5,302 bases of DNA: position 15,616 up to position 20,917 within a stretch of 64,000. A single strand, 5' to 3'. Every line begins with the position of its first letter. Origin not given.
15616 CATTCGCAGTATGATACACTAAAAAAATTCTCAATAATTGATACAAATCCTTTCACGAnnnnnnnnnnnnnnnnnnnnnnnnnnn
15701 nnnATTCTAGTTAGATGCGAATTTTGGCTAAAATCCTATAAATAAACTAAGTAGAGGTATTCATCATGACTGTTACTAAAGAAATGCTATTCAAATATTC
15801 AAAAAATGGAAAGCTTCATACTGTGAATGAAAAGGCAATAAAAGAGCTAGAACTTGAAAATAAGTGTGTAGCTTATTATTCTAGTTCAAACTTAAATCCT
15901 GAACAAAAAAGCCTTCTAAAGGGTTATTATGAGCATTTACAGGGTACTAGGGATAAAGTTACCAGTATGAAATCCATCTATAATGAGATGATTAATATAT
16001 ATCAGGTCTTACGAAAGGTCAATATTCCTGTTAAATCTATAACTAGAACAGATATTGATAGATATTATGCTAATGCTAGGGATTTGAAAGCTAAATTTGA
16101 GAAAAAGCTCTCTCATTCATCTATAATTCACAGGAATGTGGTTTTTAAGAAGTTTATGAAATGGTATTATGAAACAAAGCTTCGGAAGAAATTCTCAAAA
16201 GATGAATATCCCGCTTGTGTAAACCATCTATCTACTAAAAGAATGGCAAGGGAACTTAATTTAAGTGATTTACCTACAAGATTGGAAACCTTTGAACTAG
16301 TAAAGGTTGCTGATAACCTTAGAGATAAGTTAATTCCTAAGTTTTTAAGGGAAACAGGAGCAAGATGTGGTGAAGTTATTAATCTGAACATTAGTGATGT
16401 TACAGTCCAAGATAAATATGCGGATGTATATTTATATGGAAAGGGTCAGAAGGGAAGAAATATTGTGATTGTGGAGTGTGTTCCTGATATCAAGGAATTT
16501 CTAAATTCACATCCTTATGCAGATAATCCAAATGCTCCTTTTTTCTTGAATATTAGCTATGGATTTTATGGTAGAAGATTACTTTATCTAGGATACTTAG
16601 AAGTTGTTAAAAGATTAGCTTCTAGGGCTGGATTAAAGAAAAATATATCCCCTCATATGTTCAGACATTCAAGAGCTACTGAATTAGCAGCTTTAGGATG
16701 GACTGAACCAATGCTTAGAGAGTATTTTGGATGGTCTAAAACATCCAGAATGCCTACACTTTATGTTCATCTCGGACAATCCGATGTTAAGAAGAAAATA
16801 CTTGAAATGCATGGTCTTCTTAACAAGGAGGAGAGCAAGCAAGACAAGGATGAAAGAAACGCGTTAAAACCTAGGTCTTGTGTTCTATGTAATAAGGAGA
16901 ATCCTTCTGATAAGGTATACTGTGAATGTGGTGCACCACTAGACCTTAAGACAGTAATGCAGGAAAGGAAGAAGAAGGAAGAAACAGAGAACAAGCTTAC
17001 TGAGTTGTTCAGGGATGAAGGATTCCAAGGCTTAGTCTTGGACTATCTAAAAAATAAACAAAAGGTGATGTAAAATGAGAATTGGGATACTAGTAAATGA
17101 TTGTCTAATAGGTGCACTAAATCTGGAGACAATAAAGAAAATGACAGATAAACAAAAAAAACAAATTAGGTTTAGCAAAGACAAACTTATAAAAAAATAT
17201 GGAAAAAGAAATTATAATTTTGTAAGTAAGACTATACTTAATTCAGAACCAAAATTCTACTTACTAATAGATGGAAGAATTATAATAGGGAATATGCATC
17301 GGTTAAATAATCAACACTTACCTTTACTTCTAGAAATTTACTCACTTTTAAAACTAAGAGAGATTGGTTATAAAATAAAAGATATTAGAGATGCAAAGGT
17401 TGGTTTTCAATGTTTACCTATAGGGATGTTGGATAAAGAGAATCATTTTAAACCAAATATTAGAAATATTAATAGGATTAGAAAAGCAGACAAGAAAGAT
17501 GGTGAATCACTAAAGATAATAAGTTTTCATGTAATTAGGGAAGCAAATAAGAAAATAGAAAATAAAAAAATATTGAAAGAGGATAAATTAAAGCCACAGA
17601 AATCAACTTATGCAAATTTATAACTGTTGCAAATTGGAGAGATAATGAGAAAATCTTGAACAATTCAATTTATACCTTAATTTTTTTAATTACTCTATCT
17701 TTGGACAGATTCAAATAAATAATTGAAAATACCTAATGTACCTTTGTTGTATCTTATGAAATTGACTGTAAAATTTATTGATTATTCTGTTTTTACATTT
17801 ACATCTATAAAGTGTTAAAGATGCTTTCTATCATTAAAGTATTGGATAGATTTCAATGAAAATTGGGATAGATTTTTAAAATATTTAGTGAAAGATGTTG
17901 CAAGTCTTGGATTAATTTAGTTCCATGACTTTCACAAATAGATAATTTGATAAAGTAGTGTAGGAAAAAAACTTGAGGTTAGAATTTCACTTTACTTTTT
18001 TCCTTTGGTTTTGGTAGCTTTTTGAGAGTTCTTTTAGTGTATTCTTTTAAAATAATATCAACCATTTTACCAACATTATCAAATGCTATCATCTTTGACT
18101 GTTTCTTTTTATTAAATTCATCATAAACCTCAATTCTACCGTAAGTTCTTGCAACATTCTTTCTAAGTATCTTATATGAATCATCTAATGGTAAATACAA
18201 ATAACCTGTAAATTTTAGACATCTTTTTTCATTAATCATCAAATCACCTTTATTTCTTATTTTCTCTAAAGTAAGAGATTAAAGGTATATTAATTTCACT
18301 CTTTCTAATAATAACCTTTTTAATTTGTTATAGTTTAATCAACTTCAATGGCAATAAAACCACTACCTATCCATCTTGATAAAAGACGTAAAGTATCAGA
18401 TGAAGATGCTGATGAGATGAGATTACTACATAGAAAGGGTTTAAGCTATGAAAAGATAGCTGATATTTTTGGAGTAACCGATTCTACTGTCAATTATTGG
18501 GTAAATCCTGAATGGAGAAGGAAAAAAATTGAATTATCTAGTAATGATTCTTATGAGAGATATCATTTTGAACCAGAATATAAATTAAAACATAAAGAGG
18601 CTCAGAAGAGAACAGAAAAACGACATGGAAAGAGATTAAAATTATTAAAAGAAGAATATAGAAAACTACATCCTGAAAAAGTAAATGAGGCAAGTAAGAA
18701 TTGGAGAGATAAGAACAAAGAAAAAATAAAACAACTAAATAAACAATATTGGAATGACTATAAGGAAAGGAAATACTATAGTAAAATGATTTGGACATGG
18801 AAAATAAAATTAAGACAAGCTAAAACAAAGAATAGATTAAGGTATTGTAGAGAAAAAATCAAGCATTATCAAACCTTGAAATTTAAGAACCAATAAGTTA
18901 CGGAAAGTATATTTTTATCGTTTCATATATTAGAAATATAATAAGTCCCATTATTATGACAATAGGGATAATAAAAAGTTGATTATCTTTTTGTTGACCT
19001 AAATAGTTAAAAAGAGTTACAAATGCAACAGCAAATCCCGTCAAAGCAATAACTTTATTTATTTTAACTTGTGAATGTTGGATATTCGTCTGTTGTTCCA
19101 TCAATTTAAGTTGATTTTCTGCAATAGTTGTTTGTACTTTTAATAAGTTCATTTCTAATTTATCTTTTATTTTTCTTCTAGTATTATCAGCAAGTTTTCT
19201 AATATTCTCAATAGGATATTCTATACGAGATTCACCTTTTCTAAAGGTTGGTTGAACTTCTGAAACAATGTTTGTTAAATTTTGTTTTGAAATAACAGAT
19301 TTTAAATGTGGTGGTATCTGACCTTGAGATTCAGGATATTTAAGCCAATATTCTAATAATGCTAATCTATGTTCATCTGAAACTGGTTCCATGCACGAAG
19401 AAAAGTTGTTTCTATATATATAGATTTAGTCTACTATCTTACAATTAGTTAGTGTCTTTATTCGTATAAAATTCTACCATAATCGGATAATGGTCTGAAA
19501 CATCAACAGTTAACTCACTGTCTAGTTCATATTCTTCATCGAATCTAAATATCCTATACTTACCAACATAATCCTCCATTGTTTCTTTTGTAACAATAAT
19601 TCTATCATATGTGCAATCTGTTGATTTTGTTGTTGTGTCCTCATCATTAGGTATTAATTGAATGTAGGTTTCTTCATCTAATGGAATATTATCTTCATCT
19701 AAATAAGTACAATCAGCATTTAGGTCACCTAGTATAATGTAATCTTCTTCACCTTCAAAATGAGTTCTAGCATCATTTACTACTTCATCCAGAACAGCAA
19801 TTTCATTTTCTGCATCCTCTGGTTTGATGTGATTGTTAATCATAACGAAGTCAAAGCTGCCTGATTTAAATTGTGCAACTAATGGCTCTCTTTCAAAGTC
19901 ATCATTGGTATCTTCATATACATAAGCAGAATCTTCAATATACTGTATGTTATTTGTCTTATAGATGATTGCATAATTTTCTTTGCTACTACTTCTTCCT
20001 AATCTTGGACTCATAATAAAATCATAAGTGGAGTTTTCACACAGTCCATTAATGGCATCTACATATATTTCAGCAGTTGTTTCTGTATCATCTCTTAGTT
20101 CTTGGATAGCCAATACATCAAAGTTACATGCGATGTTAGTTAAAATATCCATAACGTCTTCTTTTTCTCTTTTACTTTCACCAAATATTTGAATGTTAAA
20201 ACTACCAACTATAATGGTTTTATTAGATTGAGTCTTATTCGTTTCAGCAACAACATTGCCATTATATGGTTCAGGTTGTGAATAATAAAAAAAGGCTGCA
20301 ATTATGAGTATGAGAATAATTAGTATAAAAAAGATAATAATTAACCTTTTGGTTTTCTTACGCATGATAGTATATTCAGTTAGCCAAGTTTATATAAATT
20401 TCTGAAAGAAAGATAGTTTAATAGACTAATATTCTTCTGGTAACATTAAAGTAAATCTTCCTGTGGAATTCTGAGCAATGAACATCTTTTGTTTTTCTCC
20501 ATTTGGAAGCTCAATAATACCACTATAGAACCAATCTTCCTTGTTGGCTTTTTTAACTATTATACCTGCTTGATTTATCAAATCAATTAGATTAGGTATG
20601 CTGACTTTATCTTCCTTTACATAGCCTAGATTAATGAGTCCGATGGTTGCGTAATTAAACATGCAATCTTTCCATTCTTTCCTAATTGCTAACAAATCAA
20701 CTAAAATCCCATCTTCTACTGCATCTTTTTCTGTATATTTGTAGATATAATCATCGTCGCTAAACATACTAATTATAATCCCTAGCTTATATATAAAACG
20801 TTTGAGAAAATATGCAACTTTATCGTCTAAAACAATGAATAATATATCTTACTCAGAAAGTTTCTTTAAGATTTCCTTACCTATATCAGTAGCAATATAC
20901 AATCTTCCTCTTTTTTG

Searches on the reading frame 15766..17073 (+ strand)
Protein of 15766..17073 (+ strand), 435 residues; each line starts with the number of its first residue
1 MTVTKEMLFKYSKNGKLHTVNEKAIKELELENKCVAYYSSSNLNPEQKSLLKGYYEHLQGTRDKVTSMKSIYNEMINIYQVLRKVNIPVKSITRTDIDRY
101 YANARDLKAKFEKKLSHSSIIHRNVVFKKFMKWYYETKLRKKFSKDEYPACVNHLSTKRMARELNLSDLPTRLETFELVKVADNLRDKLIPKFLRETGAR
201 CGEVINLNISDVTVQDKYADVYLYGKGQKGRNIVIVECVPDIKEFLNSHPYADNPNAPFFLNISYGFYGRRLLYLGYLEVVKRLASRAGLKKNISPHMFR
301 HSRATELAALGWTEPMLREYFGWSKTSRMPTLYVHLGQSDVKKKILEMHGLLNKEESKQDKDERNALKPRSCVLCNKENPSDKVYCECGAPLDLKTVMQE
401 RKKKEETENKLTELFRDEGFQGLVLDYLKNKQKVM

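Call 10: search_protein_families(library=pfam, proteins=[window:15766-17073:+], max_evalue=0.01)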
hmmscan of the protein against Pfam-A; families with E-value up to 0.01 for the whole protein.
window:15766-17073:+ (435 aa): 1 family
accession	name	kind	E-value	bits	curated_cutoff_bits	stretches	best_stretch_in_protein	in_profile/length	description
PF00589.27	Phage_integrase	-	2.3e-21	76.8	27.1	1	179-336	12-168/172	Phage integrase family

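Call 76: search_protein_families(library=phrogs, proteins=[window:15766-17073:+], max_evalue=0.001)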
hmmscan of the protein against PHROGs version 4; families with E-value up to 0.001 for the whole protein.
window:15766-17073:+ (435 aa): 2 families
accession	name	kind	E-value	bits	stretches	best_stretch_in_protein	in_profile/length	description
phrog_1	-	integration and excision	1.5e-21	78.4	1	14-378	131-477/611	integrase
phrog_216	-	integration and excision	1.5e-16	61.4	1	156-363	48-251/301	integrase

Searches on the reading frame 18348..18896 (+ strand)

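Call 10: search_protein_families(library=pfam, proteins=[window:18348-18896:+], max_evalue=0.01)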
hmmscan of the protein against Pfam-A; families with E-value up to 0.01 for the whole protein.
window:18348-18896:+ (182 aa): 5 families
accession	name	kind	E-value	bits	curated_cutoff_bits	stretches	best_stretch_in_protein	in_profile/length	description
PF02796.21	HTH_7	-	2.8e-07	31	23.8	1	13-48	3-38/45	Helix-turn-helix domain of resolvase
PF13384.12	HTH_23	-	4.7e-05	23.5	24.6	1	26-52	12-38/50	Homeodomain-like domain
PF08281.18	Sigma70_r4_2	-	0.00025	21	25.7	1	28-52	23-47/54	Sigma-70, region 4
PF13936.12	HTH_38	-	0.0021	18.2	27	1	12-50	1-39/44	Helix-turn-helix domain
PF13613.12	HTH_Tnp_4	-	0.004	17.2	27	1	29-53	17-41/53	Helix-turn-helix of DDE superfamily endonuclease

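Call 76: search_protein_families(library=phrogs, proteins=[window:18348-18896:+], max_evalue=0.001)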
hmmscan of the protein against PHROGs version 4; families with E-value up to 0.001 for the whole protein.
window:18348-18896:+ (182 aa): 8 families
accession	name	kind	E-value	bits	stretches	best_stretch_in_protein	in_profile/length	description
phrog_4779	-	transcription regulation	4.2e-05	25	1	26-104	10-89/98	transcriptional regulator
phrog_351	-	transcription regulation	4.2e-05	23.3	1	20-161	752-890/928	RNA polymerase sigma factor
phrog_4151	-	DNA, RNA and nucleotide metabolism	5.4e-05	24.1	1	23-131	12-104/154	DNA binding protein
phrog_517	-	DNA, RNA and nucleotide metabolism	5.9e-05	25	1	12-49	82-119/128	HTH DNA binding protein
phrog_664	-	DNA, RNA and nucleotide metabolism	7.5e-05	23.7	1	14-67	83-137/210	DNA binding protein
phrog_11376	-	unknown function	0.00012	23.4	1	13-60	40-87/134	-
phrog_3855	-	DNA, RNA and nucleotide metabolism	0.00018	22.9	0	16-52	64-100/115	HTH DNA binding protein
phrog_20467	-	DNA, RNA and nucleotide metabolism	0.00036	21.4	1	15-52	62-99/112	HNH endonuclease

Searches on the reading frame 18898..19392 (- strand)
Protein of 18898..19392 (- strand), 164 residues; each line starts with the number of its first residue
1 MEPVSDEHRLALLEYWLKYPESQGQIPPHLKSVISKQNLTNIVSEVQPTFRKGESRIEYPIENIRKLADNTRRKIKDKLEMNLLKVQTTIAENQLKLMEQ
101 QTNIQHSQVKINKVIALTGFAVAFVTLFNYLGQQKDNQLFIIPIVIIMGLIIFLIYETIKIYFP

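Call 10: search_protein_families(library=pfam, proteins=[window:18898-19392:-], max_evalue=0.01)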
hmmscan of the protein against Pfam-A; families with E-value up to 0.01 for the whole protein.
window:18898-19392:- (164 aa): 2 families
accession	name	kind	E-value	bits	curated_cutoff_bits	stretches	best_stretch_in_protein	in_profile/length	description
PF18949.5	DUF5693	-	0.0039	16.2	29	1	70-154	275-356/609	Family of unknown function (DUF5693)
PF20990.2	DUF2207_C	-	0.004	17.3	33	1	67-157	97-187/247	Predicted membrane protein (DUF2207) C-terminal domain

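Call 61: search_protein_families(library=padloc, proteins=[window:18898-19392:-], max_evalue=0.001)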
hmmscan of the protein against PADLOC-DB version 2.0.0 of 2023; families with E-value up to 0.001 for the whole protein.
window:18898-19392:- (164 aa): 0 families

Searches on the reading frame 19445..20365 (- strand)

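Call 10: search_protein_families(library=pfam, proteins=[window:19445-20365:-], max_evalue=0.01)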
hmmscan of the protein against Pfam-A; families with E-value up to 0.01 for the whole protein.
window:19445-20365:- (306 aa): 1 family
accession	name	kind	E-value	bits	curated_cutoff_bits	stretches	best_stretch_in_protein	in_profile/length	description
PF03372.29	Exo_endo_phos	-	8.8e-09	35.9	24.5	1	54-292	1-225/225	Endonuclease/Exonuclease/phosphatase family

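Call 61: search_protein_families(library=padloc, proteins=[window:19445-20365:-], max_evalue=0.001)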
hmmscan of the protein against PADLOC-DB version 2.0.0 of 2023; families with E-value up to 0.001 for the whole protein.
window:19445-20365:- (306 aa): 0 families

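Call 76: search_protein_families(library=phrogs, proteins=[window:19445-20365:-], max_evalue=0.001)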
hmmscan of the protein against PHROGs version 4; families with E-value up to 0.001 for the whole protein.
window:19445-20365:- (306 aa): 0 families

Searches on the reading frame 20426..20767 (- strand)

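Call 10: search_protein_families(library=pfam, proteins=[window:20426-20767:-], max_evalue=0.01)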
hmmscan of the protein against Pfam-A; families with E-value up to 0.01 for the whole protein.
window:20426-20767:- (113 aa): 1 family
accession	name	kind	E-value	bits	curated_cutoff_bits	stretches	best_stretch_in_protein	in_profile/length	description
PF20213.3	DUF6573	-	0.0027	18.2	27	1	2-39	5-42/138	Family of unknown function (DUF6573)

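Call 76: search_protein_families(library=phrogs, proteins=[window:20426-20767:-], max_evalue=0.001)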
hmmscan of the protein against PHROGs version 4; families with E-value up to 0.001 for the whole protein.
window:20426-20767:- (113 aa): 0 families
